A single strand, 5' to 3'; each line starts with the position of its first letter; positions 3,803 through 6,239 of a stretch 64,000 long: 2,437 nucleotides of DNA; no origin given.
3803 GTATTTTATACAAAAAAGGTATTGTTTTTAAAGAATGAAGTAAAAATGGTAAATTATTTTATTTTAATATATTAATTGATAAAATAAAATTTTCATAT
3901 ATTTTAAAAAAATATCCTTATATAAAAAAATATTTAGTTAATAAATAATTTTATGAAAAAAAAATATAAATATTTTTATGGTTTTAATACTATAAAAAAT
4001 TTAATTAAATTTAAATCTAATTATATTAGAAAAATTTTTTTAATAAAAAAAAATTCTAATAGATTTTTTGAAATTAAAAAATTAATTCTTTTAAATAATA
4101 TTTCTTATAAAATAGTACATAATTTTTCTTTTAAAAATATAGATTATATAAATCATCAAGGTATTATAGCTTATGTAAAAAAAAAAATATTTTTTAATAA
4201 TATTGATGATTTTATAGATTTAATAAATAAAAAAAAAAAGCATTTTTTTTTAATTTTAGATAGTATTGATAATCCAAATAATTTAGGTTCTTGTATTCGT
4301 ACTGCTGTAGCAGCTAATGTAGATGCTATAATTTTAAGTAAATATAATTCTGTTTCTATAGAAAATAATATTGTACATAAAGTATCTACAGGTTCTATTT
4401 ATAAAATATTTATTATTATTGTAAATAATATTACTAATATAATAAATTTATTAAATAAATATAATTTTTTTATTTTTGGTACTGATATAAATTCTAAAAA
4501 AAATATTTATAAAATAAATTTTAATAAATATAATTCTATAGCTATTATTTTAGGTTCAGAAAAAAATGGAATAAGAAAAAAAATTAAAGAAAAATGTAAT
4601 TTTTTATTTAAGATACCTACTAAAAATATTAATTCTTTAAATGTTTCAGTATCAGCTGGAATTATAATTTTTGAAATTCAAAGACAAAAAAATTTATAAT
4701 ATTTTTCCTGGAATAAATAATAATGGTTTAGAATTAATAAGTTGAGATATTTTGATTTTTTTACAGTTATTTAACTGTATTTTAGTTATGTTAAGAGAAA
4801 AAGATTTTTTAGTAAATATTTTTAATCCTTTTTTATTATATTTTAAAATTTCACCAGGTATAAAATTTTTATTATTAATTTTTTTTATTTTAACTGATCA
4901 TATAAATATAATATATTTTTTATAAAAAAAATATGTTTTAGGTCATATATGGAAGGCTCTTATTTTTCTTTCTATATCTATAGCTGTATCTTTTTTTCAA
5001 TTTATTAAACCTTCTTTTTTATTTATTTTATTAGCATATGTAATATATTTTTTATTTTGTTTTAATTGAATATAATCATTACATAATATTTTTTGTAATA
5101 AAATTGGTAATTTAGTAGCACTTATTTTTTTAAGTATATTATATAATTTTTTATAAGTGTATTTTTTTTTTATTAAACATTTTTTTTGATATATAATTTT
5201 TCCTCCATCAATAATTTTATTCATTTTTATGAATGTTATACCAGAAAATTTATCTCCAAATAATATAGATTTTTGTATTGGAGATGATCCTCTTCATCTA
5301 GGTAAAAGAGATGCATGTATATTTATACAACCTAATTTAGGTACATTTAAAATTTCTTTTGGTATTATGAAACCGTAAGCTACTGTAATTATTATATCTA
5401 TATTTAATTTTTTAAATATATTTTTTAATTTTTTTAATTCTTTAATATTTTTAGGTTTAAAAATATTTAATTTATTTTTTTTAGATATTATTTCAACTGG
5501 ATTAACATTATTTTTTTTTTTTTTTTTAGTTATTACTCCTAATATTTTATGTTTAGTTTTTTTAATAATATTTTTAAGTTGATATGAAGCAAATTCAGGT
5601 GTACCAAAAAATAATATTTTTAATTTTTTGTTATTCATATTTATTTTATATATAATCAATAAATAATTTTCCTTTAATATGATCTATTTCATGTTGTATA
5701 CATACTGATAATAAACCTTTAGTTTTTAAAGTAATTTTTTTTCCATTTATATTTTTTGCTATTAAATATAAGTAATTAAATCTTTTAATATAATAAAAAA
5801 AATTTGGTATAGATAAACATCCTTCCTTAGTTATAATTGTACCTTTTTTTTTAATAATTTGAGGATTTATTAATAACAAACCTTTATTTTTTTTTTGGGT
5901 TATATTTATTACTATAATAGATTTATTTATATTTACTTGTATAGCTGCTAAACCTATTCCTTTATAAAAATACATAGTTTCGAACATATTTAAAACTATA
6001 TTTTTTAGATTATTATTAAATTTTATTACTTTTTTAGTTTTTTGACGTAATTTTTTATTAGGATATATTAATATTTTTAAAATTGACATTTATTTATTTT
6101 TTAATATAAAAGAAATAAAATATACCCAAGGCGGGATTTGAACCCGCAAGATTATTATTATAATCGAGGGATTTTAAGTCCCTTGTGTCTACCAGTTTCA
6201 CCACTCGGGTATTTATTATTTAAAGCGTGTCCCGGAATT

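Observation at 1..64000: UGA encodes Trp throughout: genetic code 4 in a genome with Enterobacterales gene order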

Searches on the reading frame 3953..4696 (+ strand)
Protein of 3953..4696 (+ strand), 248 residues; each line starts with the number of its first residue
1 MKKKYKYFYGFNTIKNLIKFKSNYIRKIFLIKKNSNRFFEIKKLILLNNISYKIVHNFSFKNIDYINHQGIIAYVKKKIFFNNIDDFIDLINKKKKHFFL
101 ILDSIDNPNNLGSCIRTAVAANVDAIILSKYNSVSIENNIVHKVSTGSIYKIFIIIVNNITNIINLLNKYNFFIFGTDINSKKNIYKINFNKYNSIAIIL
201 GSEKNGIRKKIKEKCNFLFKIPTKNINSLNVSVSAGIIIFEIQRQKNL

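Call 52: search_protein_families(library=ncbifam, max_evalue=0.00001, proteins=[window:3953-4696:+])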
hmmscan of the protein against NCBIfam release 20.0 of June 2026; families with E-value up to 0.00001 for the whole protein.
seq(248 aa): 7 families
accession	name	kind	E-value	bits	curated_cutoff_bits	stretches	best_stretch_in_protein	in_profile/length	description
TIGR00186.1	rRNA_methyl_3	equivalog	5.2e-54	183.3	160.15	1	6-246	3-240/240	23S rRNA (guanosine(2251)-2'-O)-methyltransferase RlmB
NF008386.0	PRK11181.1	equivalog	6e-45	153.4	366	1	7-247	4-243/244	23S rRNA (guanosine(2251)-2'-O)-methyltransferase RlmB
NF008117.0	PRK10864.1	equivalog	1.5e-23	83.5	267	1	8-246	109-342/344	tRNA/rRNA methyltransferase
NF008295.0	PRK11081.1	equivalog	9.4e-16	58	227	1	88-247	10-166/230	tRNA (guanosine(18)-2'-O)-methyltransferase TrmH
NF000477.1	NshR_TsnR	equivalog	8.5e-13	48.3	425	1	96-243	115-261/266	NshR/TsnR family 23S rRNA methyltransferase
NF000035.1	nosihep_NshR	exception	6.3e-09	35.7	500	1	100-242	119-260/274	NshR family nosiheptide/thiostrepton resistance 23S rRNA methyltransferase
TIGR00185.1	tRNA_yibK_trmL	equivalog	1.2e-07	31.8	190.6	1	105-247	9-149/154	tRNA (uridine(34)/cytosine(34)/5-carboxymethylaminomethyluridine(34)-2'-O)-methyltransferase TrmL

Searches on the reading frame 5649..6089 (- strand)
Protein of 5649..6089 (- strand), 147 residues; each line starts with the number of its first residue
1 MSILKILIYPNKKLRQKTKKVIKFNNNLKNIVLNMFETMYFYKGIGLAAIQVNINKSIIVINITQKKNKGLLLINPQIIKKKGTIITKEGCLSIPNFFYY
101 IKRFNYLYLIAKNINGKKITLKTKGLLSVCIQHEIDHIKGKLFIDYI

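Call 52: search_protein_families(library=ncbifam, max_evalue=0.00001, proteins=[window:5649-6089:-])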
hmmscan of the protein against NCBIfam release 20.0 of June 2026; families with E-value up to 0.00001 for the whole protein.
seq(147 aa): 6 families
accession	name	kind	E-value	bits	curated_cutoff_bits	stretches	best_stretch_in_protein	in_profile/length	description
TIGR00079.1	pept_deformyl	equivalog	5.5e-49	165.8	103.95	1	4-147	2-147/161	peptide deformylase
NF001159.1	PRK00150.1-3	subfamily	2.9e-38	131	125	1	3-146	2-149/167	peptide deformylase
NF009484.0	PRK12846.1-5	equivalog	2e-26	92.7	190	1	1-145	1-145/165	peptide deformylase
NF009483.0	PRK12846.1-4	equivalog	1e-24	87.2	267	1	1-146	1-155/193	peptide deformylase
NF011189.0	PRK14595.1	equivalog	6.3e-21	74.8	232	1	1-145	1-144/162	peptide deformylase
NF006670.0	PRK09218.1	equivalog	1.2e-17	64.2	162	1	10-142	8-135/136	peptide deformylase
